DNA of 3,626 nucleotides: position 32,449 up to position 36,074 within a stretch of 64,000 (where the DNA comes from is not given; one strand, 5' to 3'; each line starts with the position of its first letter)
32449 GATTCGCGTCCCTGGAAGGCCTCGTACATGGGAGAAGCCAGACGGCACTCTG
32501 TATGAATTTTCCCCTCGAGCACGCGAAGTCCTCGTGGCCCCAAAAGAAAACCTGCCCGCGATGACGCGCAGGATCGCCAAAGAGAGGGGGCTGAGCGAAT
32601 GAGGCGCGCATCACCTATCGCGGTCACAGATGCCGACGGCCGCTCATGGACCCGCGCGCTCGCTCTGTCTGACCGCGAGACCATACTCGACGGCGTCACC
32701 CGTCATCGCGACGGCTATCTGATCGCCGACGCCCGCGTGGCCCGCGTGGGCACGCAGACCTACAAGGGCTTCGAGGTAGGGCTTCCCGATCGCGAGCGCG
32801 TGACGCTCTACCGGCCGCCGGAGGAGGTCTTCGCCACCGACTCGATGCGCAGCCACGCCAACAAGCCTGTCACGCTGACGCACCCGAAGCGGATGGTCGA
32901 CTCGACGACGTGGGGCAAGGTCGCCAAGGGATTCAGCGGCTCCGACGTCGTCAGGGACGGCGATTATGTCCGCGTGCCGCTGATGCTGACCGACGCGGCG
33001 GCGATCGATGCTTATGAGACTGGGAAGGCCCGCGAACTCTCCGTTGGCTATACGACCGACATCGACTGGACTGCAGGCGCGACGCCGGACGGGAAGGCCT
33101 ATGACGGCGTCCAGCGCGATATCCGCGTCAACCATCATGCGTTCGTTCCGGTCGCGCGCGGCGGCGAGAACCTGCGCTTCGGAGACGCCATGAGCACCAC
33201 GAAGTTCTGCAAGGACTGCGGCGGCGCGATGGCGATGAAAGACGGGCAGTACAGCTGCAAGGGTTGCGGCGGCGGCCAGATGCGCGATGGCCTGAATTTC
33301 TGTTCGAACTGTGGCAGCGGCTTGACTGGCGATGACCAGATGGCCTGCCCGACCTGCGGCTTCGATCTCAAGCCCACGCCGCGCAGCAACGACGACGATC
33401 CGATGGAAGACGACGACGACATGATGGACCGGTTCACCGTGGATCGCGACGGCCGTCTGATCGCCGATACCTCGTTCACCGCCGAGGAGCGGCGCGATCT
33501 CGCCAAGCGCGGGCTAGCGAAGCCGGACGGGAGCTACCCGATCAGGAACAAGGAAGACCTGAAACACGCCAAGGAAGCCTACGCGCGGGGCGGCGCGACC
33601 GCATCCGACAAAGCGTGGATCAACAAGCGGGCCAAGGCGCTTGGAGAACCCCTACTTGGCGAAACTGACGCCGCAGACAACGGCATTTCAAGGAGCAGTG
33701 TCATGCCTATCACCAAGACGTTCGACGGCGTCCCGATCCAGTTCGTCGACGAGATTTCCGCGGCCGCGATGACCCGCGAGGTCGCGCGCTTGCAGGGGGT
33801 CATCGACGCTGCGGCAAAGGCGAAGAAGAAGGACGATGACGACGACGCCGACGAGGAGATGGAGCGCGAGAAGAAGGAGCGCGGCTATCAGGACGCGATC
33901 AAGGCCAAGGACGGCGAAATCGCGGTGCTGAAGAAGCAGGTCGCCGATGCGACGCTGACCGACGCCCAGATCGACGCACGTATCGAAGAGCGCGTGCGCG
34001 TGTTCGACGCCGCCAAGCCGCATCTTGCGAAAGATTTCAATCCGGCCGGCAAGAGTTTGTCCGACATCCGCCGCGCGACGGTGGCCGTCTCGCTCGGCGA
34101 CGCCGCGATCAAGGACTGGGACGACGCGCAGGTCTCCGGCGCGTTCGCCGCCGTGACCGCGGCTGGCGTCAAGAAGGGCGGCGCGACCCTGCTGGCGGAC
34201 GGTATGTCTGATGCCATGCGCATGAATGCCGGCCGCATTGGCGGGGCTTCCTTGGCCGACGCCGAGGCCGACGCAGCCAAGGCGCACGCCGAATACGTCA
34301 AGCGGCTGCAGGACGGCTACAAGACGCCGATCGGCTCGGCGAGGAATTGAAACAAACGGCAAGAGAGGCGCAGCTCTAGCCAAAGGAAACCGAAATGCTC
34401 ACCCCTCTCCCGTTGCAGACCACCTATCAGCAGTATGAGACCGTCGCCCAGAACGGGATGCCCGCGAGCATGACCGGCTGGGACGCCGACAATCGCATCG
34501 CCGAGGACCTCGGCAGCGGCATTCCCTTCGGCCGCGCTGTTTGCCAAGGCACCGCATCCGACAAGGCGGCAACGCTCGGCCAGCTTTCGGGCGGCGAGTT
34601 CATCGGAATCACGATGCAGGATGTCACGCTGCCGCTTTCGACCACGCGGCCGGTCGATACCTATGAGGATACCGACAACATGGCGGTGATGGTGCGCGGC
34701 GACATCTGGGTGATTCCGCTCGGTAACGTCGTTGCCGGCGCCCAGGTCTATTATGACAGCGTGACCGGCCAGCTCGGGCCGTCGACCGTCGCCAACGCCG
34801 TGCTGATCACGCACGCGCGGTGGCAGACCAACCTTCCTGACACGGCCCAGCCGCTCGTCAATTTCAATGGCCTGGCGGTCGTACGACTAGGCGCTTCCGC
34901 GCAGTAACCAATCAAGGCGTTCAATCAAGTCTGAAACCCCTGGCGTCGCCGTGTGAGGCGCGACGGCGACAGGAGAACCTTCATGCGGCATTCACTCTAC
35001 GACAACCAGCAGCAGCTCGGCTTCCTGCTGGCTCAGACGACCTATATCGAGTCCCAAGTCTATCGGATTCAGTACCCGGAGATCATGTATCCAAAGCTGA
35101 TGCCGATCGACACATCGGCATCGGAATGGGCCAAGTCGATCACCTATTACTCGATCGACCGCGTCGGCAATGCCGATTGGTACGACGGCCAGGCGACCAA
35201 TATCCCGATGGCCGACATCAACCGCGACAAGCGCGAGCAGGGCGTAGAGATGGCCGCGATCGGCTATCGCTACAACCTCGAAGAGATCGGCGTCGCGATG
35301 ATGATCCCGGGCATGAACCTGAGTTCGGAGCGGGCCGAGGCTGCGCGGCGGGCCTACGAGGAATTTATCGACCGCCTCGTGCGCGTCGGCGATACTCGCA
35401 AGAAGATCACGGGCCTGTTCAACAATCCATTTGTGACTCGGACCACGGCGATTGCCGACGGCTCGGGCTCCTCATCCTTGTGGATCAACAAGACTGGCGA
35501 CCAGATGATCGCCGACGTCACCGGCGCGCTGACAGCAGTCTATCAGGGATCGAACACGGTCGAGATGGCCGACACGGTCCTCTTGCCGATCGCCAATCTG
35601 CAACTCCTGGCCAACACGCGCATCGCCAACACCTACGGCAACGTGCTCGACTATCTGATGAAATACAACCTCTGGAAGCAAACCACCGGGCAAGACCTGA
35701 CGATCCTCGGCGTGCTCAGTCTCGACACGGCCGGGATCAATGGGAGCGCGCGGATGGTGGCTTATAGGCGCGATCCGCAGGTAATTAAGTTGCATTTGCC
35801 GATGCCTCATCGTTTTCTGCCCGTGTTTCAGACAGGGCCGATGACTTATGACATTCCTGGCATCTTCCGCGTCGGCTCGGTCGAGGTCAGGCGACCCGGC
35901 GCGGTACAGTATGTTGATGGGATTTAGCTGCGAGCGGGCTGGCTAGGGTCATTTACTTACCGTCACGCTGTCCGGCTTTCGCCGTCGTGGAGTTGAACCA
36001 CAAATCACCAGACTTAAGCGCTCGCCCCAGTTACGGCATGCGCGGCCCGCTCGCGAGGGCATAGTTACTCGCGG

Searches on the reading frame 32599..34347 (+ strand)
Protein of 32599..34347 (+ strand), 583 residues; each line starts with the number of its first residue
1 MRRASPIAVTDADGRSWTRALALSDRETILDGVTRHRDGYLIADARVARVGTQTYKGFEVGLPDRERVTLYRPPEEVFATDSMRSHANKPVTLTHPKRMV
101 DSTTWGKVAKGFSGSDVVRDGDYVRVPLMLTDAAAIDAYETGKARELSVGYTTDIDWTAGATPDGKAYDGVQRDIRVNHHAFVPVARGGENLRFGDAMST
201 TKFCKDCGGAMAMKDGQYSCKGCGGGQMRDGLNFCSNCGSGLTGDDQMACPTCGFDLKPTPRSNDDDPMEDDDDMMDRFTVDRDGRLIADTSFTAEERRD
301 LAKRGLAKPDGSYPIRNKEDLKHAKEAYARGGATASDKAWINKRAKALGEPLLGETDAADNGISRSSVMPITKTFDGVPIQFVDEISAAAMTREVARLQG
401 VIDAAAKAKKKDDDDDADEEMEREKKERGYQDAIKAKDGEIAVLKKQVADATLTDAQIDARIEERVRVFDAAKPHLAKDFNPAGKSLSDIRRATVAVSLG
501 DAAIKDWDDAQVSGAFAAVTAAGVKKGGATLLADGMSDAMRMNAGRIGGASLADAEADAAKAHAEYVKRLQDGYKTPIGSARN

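Call 16: search_protein_families(library=phrogs, proteins=[window:32599-34347:+], max_evalue=0.001)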
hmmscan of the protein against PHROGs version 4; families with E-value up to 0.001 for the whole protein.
window:32599-34347:+ (583 aa): 7 families
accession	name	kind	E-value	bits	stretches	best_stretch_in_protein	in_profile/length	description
phrog_530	-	head and packaging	2e-76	258.7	2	30-202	30-196/390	head maturation protease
phrog_12864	-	head and packaging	2.1e-33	117.1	1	35-200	42-210/468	head maturation protease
phrog_1961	-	unknown function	4.4e-23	83.1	1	37-202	17-180/417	-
phrog_2229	-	head and packaging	5.9e-22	79.6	1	67-201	57-187/428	head maturation protease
phrog_16985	-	unknown function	1.7e-19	71.3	1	32-197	12-175/436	-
phrog_30637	-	unknown function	6.7e-14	51.7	1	61-205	774-911/1119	-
phrog_3778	-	head and packaging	2.9e-12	47.3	1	38-206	164-335/593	head maturation protease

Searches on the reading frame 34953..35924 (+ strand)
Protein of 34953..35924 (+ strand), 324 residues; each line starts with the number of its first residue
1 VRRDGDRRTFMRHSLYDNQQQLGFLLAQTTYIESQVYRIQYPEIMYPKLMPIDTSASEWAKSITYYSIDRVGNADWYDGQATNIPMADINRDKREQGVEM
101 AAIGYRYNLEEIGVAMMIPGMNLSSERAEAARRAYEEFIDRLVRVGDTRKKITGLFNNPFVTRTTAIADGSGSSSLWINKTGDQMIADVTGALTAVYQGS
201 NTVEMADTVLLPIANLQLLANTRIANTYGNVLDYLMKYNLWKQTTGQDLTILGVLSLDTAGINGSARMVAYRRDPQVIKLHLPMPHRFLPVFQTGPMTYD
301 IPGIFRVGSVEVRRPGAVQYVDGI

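Call 16: search_protein_families(library=phrogs, proteins=[window:34953-35924:+], max_evalue=0.001)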
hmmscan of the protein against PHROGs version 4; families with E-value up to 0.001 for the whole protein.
window:34953-35924:+ (324 aa): 1 family
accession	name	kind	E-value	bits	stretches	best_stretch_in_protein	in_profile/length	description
phrog_264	-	head and packaging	8.4e-86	288.8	1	17-324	21-321/321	major head protein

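Call 80: search_dna_similar(query=window:34953-35924:+, collection=phages, mode=protein, max_rows=12)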
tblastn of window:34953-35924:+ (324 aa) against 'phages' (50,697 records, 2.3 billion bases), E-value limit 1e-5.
Records with a match: 725; places in all: 727; records where one place covers at least 80% of the query: 699.
Best place of each record, by identity: <60% 725.
By first word of the organism name: Vibrio 264; Klebsiella 117; Escherichia 114; Shigella 26; Erwinia 25; Yersinia 24; Aeromonas 22; Rhizobium 18; Pantoea 12; Pseudomonas 9; and 31 more.
By host as written in the record: - 265; Escherichia coli 44; Klebsiella pneumoniae 43; Erwinia amylovora 16; Vibrio cyclitrophicus 16; Yersinia enterocolitica 14; Klebsiella pneumoniae K61 10; Yersinia pseudotuberculosis 8; and 167 more.
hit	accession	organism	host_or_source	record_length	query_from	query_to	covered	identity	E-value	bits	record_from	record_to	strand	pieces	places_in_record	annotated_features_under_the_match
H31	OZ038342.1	Acinetobacter phage vB_AbaS_Silvergun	-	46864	17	324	95%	47.6%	4e-68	236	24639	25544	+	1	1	major head protein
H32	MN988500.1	Rhizobium phage RHph_Y55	Rhizobium etli IE6845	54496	2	324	100%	44.0%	7e-74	252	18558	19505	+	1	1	putative capsid protein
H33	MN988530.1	Rhizobium phage RHph_N17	Rhizobium phaseoli R630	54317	2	324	100%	43.3%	9e-74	252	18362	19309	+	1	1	putative capsid protein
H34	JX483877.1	Rhizobium phage RHEph05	Rhizobium etli GR56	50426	2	324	100%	43.3%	1e-73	251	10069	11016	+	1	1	putative capsid protein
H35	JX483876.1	Rhizobium phage RHEph04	Rhizobium etli GR56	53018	2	324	100%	43.3%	1e-73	251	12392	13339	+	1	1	putative capsid protein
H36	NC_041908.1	Rhizobium phage RHEph04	Rhizobium etli GR56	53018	2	324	100%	43.3%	1e-73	251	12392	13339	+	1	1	major head protein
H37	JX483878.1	Rhizobium phage RHEph06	Rhizobium etli GR56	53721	2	324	100%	43.3%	1e-73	251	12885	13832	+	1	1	putative capsid protein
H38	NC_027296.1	Rhizobium phage RHEph06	Rhizobium etli GR56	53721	2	324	100%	43.3%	1e-73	251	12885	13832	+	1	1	major head protein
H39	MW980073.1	Rhizobium phage RHEph26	Rhizobium phaseoli sv. phaseoli GR56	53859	2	324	100%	43.3%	1e-73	251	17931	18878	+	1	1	putative capsid protein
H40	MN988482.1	Rhizobium phage RHph_Y17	Rhizobium phaseoli R630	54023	2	324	100%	43.3%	1e-73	251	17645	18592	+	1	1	putative capsid protein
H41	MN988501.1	Rhizobium phage RHph_Y3_43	Rhizobium phaseoli Y3_43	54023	2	324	100%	43.3%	1e-73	251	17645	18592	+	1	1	putative capsid protein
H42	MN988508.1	Rhizobium phage RHph_I36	Rhizobium phaseoli GR56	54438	2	324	100%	43.3%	1e-73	251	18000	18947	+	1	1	putative capsid protein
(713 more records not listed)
